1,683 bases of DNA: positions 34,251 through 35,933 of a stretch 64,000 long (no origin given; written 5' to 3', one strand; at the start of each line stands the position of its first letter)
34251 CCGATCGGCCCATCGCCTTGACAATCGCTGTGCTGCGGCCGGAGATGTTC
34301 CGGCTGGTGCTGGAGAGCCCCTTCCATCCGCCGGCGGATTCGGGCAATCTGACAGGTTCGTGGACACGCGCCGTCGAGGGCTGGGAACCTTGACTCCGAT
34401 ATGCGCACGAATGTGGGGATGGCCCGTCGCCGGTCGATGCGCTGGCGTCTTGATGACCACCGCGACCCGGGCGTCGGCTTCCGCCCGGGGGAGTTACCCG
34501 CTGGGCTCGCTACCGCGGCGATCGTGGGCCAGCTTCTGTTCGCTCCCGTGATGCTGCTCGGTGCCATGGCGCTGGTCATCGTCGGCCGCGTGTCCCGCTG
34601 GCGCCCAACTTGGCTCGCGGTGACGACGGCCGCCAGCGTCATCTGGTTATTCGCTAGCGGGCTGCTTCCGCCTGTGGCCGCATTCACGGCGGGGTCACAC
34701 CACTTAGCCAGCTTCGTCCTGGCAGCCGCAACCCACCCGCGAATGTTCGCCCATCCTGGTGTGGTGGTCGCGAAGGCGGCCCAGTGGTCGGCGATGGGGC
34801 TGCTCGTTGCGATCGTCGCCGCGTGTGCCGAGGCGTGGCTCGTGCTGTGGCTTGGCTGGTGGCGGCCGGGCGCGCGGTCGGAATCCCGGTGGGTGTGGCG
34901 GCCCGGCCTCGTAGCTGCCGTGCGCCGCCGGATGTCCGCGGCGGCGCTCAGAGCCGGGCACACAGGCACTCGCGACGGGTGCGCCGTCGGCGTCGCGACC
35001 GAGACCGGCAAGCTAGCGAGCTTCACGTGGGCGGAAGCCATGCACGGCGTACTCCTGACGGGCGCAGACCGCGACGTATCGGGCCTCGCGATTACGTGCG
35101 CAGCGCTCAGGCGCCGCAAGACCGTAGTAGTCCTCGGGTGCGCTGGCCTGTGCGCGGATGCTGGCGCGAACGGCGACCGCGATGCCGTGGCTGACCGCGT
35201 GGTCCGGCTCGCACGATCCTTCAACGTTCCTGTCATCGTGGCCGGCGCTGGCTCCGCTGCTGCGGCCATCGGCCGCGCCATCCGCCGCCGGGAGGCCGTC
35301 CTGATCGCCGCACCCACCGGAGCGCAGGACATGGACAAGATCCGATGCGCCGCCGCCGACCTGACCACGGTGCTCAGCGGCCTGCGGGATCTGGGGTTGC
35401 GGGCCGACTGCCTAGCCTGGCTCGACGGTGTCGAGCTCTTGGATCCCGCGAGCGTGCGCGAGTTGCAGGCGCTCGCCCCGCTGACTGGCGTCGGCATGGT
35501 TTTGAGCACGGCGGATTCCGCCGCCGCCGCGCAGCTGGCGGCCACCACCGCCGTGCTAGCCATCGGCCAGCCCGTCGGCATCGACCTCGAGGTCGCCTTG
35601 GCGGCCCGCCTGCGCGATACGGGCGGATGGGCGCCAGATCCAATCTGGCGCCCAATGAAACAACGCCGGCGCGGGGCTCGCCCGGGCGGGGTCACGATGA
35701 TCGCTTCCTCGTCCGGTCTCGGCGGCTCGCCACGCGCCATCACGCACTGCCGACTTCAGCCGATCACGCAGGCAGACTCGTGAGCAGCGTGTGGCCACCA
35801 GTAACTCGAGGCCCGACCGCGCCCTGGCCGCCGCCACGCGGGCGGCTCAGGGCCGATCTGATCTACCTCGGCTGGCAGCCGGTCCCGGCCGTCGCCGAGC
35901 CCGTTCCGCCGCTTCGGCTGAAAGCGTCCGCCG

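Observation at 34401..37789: Two translationally coupled coupling-protein-like paralogs, both with eroded P-loops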

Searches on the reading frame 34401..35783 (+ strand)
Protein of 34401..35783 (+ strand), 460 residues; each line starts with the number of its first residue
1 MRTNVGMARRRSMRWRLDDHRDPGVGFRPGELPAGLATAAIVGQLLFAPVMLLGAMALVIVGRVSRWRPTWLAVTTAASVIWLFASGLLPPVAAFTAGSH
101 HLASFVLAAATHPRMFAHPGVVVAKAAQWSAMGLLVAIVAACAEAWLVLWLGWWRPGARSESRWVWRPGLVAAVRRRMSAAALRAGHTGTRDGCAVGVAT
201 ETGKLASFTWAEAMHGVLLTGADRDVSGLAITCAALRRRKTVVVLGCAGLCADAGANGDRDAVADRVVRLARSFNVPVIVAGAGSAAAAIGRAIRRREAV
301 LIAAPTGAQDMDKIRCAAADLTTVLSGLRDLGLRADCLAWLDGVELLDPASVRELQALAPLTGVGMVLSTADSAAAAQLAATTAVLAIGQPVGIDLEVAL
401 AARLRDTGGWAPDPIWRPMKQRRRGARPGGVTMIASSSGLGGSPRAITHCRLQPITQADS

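Call 6: search_protein_families(library=pfam, proteins=[window:34401-35783:+], max_evalue=1)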
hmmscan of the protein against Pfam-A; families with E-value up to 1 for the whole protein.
window:34401-35783:+ (460 aa): 0 families

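Call 7: search_protein_families(library=ncbifam, proteins=[window:34401-35783:+], max_evalue=1)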
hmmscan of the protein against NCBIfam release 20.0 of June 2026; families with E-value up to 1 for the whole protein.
window:34401-35783:+ (460 aa): 1 family
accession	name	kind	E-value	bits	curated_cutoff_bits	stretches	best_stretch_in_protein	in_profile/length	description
NF007837.0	PRK10549.1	equivalog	0.075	11.7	603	1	42-104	139-204/466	envelope stress sensor histidine kinase BaeS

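Call 9: find_homologous_proteins(query=window:34401-35783:+)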
Query window:34401-35783:+ (460 aa): 112 proteins with E <= 0.001 among 8000 candidates.
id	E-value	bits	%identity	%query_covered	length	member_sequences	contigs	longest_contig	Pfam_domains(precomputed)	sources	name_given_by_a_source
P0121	5.6e-278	940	97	100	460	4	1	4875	-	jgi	jgi:hypothetical protein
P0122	5.8e-194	663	86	84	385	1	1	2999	-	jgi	jgi:hypothetical protein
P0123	3.4e-190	651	74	100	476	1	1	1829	-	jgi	jgi:hypothetical protein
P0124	3.6e-190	651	73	98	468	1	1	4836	-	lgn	-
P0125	1.9e-159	549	65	98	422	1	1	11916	-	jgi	jgi:hypothetical protein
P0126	1.1e-144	501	57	99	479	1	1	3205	-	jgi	jgi:hypothetical protein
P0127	1.2e-127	445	56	97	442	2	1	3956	-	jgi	jgi:hypothetical protein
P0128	9.1e-121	422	58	90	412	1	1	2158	-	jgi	jgi:hypothetical protein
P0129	1.9e-119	418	53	98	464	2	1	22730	-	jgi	-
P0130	4.8e-119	416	54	99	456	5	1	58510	-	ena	-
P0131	1.8e-118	414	52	99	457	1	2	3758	-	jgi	-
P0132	1.4e-115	405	58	88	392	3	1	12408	-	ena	-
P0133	1.1e-113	399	57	87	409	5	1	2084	-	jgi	-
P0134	1.3e-113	398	59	77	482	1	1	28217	-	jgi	jgi:hypothetical protein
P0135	3.4e-104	367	54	88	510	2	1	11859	-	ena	-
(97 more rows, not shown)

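Call 30: search_solved_structures(query=A2, max_evalue=10, show_alignments=3)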
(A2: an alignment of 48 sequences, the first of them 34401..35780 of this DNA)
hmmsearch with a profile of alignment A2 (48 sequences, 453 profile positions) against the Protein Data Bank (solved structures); distinct sequences matched with E-value up to 10: 1.
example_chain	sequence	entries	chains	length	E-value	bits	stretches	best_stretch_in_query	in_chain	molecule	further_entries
4hg2_A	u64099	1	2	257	0.23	13.6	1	84-169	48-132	Methyltransferase type 11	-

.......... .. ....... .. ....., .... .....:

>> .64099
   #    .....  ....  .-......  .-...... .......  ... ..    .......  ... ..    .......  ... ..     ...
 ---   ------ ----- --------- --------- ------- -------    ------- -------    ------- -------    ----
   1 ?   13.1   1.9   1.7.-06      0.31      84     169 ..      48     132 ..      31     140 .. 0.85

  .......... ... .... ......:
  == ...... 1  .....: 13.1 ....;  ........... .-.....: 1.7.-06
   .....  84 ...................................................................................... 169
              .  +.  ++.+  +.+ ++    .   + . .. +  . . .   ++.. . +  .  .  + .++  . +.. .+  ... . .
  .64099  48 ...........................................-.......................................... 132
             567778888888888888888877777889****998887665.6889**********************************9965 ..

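Call 40: search_protein_families(library=padloc, proteins=[window:34401-35783:+], max_evalue=1)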
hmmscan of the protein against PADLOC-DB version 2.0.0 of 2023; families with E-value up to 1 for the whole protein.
window:34401-35783:+ (460 aa): 0 families
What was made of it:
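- Tried and rejected: Pfam, NCBIfam and PADLOC scans of A and B found nothing (calls 6, 7, 40).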

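Call 44: predict_structure(alignment_id=A2)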
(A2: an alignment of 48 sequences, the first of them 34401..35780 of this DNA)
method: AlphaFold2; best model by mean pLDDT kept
length: 460 residues; sequences in the alignment: 48
mean_pLDDT: 77.0   pTM: 0.68
mean pLDDT of the five models: 77.0, 74.7, 74.2, 73.5, 72.4
residues with pLDDT >= 90: 179; 70-90: 102; 50-70: 134; < 50: 45
segments of 3 or more residues with pLDDT < 50: 1-29, 158-166
pLDDT, mean of each block of 10 residues (from residue 1): 43 41 46 63 62 66 60 67 72 70 74 76 67 68 69 57 51 87 92 93 92 95 92 97 84 52 88 96 88 97 80 92 98 97 94 97 97 94 92 88 78 54 56 64 79 75
secondary structure, 60 per line:
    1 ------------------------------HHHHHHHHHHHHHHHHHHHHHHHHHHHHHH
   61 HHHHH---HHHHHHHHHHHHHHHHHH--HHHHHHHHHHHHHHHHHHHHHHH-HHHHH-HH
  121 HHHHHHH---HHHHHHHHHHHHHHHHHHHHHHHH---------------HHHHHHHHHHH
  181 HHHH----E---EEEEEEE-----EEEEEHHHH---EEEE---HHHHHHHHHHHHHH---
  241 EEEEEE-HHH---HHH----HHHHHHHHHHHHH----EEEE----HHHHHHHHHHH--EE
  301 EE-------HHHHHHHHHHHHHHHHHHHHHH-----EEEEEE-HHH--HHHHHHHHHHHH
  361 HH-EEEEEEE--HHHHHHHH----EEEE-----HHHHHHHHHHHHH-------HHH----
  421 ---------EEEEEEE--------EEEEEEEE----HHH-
elements in order: H31-65 H69-86 H89-111 H113-117 H119-127 H131-154 H170-184 E193-199 E205-209 H210-213 E217-220 H224-237 E241-246 H261-273 E278-281 H286-296 E299-302 H310-331 E337-342 H349-362 E364-370 H373-380 E385-388 H394-406 E430-436 E445-452
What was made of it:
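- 34401..35783 (+): Gene A: 460 aa. It has 3-4 N-terminal TM helices (aa ~34-154) and a cytoplasmic FtsK/HerA-fold domain (aa ~170-455) with no P-loop. AF2 pLDDT 77, core about 90 (call 44).
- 35046..35138 (+): A's eroded Walker-A site, GVLLTG-ADRDVSG, followed by the conserved helix AALRRRK and strand TVVVLG. Strand 217-220, helix 224-237 and strand 241-246 in the model (call 44).
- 35394..35435 (+): A's Walker-B position, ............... The strand is CLAWLD (aa 337-342), followed by G-V-E345. AF2 strand 337-342 (call 44).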

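Call 48: fold_search(model_id=the predicted structure, library=pdb)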
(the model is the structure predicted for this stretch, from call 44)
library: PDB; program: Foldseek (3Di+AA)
matches with E <= 10: 1321; with E <= 0.001: 6
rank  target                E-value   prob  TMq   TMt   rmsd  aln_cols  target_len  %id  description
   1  8woc_A                6.5e-05  1.00  0.35  0.44   5.8       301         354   12  Cryo-EM structure of SIR2/HerA complex (released 2024-09-11)
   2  4kft_B                4.9e-04  1.00  0.23  0.45   7.6       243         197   10  Structure of the genome packaging NTPase B204 from Sulfolobus turreted icosahedral virus 2 in complex with ATP-gammaS (released 2013-05-22)
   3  4kfs_A                5.2e-04  1.00  0.23  0.43   7.5       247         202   10  Structure of the genome packaging NTPase B204 from Sulfolobus turreted icosahedral virus 2 in complex with AMP (released 2013-05-22)
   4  6tv1                  6.8e-04  1.00  0.31  0.58   6.9       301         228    9  ATPase domain D3 of the EssC coupling protein from S. aureus USA300 (released 2020-01-29)
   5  4kft_C                7.2e-04  1.00  0.24  0.43   7.6       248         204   10  Structure of the genome packaging NTPase B204 from Sulfolobus turreted icosahedral virus 2 in complex with ATP-gammaS (released 2013-05-22)
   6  8wfd_A                9.4e-04  1.00  0.28  0.23  17.7       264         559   12  The cryo-EM structure of TdpAB in complex with AMPPNP and DNA (released 2025-01-22)
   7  4kfr_C                1.0e-03  1.00  0.24  0.46   7.5       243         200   10  Structure of the genome packaging NTPase B204 from Sulfolobus turreted icosahedral virus 2 in complex with sulfate (released 2013-05-22)
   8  4kfu_A                1.0e-03  0.99  0.23  0.41   8.1       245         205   10  Structure of the genome packaging NTPase B204 from Sulfolobus turreted icosahedral virus 2 in complex with AMPPCP (released 2013-05-22)
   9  8xvc_A                1.1e-03  0.99  0.17  0.29  12.7       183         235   16  CryoEM structure of ADP-DNA-MuB conformation1 (released 2024-08-14)
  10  4kfs_B                1.2e-03  1.00  0.21  0.41   7.9       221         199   10  Structure of the genome packaging NTPase B204 from Sulfolobus turreted icosahedral virus 2 in complex with AMP (released 2013-05-22)
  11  6j17                  1.3e-03  1.00  0.27  0.44   8.5       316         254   13  ATPase (released 2019-12-04)
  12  6o1w_A                1.4e-03  1.00  0.32  0.40   6.7       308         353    9  Structure of pCW3 conjugation coupling protein TcpA monomer orthorhombic crystal form (released 2020-02-26)
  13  4kfu_C                1.4e-03  0.99  0.22  0.42   8.1       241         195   10  Structure of the genome packaging NTPase B204 from Sulfolobus turreted icosahedral virus 2 in complex with AMPPCP (released 2013-05-22)
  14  4kfu_D                1.6e-03  0.99  0.24  0.46   7.3       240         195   10  Structure of the genome packaging NTPase B204 from Sulfolobus turreted icosahedral virus 2 in complex with AMPPCP (released 2013-05-22)
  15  8fwj_A                2.1e-03  0.99  0.27  0.23  10.1       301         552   12  Structure of dodecameric KaiC-RS-S413E/S414E complexed with KaiB-RS solved by cryo-EM (released 2023-03-22)
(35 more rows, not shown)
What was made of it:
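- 34401..35783 (+): Foldseek: HerA 8woc E 6.5e-5, STIV B204, EssC-D3, TcpA, EccC (call 48).
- Closest known: T7SS EccC/EssC. Same: EssC-D3 and EccC ATPase 2/3 are among A's fold hits (call 48).
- A model matches HerA, STIV B204, EssC-D3, TcpA and EccC (call 48).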
